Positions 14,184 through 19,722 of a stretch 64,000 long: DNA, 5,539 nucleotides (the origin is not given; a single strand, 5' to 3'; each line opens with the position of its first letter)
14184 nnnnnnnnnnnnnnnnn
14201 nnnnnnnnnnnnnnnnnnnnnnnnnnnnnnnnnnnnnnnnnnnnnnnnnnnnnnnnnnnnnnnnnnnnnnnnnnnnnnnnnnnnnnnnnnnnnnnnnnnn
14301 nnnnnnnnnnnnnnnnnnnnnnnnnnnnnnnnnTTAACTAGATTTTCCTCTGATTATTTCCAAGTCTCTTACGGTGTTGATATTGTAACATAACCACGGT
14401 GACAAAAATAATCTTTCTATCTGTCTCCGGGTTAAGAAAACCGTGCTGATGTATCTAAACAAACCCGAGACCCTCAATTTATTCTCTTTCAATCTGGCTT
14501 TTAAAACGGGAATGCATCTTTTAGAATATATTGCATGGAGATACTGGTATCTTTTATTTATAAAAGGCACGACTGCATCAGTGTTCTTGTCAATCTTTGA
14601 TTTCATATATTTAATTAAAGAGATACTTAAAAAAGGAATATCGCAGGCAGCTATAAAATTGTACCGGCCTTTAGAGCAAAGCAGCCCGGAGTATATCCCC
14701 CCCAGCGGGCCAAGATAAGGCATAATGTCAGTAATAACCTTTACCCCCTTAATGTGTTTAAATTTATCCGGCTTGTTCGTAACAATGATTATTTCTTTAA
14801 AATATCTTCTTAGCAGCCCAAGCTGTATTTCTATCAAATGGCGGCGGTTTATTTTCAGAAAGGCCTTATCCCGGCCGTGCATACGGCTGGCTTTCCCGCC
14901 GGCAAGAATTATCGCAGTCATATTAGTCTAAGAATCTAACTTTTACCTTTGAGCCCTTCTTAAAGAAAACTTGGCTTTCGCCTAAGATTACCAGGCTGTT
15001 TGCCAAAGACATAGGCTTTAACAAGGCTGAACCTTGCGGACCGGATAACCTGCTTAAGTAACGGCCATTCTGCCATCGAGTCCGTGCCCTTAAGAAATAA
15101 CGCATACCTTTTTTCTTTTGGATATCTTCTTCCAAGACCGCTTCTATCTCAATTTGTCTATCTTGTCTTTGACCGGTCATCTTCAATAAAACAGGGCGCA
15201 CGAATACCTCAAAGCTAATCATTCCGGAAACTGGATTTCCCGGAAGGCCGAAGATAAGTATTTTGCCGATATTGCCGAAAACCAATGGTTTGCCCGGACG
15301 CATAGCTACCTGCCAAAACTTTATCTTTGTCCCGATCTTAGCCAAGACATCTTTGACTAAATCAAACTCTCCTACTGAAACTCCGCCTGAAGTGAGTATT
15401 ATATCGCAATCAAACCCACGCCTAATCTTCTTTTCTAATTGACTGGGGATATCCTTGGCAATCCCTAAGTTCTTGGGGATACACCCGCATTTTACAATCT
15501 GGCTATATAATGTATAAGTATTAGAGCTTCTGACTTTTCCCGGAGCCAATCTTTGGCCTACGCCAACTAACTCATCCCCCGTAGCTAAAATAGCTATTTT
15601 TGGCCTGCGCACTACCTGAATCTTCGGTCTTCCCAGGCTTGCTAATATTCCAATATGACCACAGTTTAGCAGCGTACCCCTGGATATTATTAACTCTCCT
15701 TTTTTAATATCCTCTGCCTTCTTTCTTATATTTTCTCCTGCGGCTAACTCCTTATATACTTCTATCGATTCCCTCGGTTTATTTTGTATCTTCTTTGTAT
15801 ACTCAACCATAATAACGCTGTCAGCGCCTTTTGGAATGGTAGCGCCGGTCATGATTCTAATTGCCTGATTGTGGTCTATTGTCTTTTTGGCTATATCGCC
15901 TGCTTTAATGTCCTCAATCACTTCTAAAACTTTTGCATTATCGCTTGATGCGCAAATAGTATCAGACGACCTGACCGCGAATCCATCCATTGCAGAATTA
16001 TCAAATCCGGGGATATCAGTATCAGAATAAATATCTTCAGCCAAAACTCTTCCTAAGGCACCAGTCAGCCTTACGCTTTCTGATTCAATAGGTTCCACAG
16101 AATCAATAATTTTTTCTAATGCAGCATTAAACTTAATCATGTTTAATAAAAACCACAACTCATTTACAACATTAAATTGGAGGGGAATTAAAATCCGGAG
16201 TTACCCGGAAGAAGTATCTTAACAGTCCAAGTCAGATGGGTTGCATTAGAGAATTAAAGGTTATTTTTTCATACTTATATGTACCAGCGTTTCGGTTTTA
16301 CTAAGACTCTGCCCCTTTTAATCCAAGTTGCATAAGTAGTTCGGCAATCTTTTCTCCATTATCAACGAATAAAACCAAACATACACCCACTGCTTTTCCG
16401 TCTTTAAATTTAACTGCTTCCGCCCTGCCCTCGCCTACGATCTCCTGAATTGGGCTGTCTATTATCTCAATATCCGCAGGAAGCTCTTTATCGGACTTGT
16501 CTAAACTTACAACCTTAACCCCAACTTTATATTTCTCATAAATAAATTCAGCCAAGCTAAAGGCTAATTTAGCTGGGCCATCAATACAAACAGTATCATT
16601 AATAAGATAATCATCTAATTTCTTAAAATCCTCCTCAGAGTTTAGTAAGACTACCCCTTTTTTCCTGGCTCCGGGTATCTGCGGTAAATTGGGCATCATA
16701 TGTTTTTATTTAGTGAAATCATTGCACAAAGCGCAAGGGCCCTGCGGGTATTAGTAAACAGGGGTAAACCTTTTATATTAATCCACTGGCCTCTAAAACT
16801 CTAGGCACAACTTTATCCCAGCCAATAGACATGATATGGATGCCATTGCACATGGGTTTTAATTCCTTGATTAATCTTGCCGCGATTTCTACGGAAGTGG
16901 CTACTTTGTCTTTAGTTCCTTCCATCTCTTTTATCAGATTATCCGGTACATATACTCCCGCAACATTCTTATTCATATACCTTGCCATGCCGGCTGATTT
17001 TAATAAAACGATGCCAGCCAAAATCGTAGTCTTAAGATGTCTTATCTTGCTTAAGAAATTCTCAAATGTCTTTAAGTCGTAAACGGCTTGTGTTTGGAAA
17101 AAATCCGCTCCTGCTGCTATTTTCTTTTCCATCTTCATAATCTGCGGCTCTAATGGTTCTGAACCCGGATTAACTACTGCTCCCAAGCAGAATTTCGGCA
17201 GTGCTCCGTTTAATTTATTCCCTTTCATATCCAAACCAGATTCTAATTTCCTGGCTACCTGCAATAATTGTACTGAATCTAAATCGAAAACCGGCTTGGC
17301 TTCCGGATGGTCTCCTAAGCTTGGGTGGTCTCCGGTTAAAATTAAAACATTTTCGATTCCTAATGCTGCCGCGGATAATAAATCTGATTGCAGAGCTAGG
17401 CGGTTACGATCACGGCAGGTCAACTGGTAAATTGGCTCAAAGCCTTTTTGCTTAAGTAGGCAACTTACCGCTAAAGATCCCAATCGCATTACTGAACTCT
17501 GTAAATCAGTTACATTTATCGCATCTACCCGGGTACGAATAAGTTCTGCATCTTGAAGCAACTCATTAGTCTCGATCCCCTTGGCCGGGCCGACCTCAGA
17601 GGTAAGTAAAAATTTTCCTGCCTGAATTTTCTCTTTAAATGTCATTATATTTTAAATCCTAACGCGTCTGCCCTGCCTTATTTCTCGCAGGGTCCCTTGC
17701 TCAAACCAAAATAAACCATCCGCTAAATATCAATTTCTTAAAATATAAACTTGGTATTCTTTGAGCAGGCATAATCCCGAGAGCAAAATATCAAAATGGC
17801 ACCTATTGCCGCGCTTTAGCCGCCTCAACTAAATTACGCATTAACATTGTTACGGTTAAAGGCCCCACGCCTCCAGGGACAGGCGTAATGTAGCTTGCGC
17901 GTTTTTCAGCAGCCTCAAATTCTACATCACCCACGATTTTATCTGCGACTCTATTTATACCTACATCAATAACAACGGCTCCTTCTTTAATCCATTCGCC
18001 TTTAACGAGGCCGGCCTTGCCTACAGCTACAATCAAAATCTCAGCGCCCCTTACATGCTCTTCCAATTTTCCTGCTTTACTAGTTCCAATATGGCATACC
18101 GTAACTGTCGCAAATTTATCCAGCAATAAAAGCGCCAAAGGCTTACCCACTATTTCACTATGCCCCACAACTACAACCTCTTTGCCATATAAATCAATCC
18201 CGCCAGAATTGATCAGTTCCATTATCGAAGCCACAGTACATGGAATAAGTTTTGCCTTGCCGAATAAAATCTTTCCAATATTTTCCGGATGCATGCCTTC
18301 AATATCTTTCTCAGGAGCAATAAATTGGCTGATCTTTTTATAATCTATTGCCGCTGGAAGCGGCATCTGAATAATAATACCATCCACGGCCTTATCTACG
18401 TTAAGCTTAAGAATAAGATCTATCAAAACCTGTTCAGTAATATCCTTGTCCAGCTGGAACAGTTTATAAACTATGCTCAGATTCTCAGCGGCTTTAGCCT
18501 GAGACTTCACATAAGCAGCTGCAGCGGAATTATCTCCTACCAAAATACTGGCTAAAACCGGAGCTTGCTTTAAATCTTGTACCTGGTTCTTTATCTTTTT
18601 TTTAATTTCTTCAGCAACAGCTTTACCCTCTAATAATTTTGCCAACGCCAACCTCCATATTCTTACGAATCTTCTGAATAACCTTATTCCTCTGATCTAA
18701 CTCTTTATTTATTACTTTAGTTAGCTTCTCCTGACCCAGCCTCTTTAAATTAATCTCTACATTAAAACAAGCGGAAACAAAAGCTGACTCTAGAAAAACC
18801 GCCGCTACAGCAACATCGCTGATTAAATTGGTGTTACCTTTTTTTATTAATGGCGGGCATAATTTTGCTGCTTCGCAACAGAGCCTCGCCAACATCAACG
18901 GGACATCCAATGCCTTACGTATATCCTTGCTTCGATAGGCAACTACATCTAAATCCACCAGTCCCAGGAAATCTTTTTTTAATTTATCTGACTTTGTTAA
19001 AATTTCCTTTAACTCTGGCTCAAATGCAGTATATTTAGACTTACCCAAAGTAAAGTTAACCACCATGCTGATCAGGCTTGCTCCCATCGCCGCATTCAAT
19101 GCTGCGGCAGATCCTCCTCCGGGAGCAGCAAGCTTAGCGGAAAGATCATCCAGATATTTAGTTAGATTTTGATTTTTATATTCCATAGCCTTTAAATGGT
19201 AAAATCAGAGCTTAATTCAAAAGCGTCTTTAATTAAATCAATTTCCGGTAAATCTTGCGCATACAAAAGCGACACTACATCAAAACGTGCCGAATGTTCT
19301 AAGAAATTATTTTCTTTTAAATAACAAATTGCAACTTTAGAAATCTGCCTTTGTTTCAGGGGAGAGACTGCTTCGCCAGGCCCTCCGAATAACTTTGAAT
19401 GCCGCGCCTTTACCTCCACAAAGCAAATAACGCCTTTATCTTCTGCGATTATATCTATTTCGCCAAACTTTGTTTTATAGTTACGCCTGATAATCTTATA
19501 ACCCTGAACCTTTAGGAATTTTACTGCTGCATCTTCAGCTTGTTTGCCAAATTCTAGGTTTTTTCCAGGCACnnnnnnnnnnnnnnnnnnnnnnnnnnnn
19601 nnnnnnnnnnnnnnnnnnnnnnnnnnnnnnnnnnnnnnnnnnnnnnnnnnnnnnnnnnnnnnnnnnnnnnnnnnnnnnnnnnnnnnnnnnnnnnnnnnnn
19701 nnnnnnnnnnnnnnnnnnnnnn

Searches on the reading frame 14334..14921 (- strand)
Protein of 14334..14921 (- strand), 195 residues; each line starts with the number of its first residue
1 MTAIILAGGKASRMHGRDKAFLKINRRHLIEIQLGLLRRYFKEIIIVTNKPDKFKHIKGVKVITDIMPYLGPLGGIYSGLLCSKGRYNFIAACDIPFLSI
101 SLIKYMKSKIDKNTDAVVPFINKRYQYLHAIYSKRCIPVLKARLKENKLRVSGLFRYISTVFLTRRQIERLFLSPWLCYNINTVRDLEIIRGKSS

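Call 11: search_protein_families(library=pfam, max_evalue=0.00001, proteins=[window:14334-14921:-])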
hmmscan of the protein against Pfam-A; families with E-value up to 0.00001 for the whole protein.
window:14334-14921:- (195 aa): 1 family
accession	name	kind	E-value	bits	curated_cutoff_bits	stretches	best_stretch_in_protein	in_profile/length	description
PF12804.13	NTP_transf_3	-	1.1e-33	117.2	27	1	3-150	1-151/160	MobA-like NTP transferase domain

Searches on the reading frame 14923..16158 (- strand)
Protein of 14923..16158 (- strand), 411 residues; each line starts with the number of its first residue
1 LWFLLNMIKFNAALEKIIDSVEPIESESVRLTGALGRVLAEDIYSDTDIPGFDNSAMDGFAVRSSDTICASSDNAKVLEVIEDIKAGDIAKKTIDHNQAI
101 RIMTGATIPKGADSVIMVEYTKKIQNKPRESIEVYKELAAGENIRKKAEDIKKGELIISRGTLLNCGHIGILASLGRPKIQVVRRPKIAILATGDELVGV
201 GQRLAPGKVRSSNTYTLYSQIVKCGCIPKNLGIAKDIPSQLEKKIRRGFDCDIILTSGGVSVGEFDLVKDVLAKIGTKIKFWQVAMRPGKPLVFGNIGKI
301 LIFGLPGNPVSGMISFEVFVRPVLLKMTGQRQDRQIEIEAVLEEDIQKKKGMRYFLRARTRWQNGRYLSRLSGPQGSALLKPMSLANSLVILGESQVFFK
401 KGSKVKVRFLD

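Call 11: search_protein_families(library=pfam, max_evalue=0.00001, proteins=[window:14923-16158:-])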
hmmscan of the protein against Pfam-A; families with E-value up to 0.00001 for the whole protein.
window:14923-16158:- (411 aa): 3 families
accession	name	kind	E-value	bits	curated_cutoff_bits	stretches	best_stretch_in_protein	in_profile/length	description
PF03453.22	MoeA_N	-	4e-49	166.8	30.8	1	9-176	2-160/160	MoeA N-terminal region (domain I and II)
PF00994.29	MoCF_biosynth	-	2.2e-29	102.5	26.6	1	189-325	1-143/144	Probable molybdopterin binding domain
PF03454.20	MoeA_C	-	2.1e-09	37.9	22.1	1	340-407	2-69/72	MoeA C-terminal region (domain IV)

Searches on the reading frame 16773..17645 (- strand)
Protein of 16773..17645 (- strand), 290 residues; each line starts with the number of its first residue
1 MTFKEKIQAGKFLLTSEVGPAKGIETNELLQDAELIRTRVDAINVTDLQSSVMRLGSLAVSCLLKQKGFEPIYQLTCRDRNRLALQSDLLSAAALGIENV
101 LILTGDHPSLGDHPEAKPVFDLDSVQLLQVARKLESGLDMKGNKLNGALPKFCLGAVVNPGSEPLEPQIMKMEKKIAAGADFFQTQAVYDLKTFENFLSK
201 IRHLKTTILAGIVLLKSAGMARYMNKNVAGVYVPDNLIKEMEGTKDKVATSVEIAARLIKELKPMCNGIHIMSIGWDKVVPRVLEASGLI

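Call 11: search_protein_families(library=pfam, max_evalue=0.00001, proteins=[window:16773-17645:-])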
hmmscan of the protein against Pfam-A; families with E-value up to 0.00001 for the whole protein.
window:16773-17645:- (290 aa): 1 family
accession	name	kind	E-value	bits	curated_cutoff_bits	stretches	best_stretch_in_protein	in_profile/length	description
PF02219.23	MTHFR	-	2.8e-35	122.5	24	1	3-288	2-287/287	Methylenetetrahydrofolate reductase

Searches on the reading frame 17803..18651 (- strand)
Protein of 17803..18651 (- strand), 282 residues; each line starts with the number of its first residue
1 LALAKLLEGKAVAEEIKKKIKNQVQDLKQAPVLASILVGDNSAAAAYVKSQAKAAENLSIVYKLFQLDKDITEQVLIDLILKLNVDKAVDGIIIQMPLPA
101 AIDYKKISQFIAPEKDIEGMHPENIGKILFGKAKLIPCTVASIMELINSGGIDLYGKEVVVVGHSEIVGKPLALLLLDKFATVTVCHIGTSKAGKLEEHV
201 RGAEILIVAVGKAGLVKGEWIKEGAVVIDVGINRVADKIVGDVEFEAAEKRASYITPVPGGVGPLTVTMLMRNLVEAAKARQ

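Call 11: search_protein_families(library=pfam, max_evalue=0.00001, proteins=[window:17803-18651:-])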
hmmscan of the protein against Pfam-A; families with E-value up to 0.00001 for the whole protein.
window:17803-18651:- (282 aa): 2 families
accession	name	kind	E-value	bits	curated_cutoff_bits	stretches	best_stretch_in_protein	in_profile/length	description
PF02882.25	THF_DHG_CYH_C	-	5.5e-64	214.8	27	1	121-281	1-159/160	Tetrahydrofolate dehydrogenase/cyclohydrolase, NAD(P)-binding domain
PF00763.28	THF_DHG_CYH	-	3e-32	111.7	32.8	1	7-118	1-115/115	Tetrahydrofolate dehydrogenase/cyclohydrolase, catalytic domain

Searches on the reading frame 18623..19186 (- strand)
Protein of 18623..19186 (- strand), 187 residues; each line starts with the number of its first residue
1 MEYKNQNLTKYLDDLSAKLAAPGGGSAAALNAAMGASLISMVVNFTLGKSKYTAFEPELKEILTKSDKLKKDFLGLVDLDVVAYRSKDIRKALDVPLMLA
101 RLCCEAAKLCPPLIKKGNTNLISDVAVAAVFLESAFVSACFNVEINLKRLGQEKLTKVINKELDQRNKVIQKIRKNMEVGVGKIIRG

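Call 11: search_protein_families(library=pfam, max_evalue=0.00001, proteins=[window:18623-19186:-])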
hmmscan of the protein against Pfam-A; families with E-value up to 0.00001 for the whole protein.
window:18623-19186:- (187 aa): 1 family
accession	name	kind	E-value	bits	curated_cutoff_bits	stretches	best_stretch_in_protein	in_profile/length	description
PF04961.17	FTCD_C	-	7.7e-44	150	24.5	2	8-85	2-79/182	Formiminotransferase-cyclodeaminase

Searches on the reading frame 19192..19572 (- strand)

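Call 11: search_protein_families(library=pfam, max_evalue=0.00001, proteins=[window:19192-19572:-])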
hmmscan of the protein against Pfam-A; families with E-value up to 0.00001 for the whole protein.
window:19192-19572:- (126 aa): 3 families
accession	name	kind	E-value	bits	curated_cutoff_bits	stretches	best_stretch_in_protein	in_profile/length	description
PF02021.23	UPF0102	-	3.5e-28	98.2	23.6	1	12-101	1-79/80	Uncharacterised protein family UPF0102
PF08378.17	NERD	-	4.5e-06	27.6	22.1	1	9-85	2-95/111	Nuclease-related domain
PF01939.22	NucS_C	-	8e-06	26.3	24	0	23-61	18-57/124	Endonuclease NucS C-terminal domain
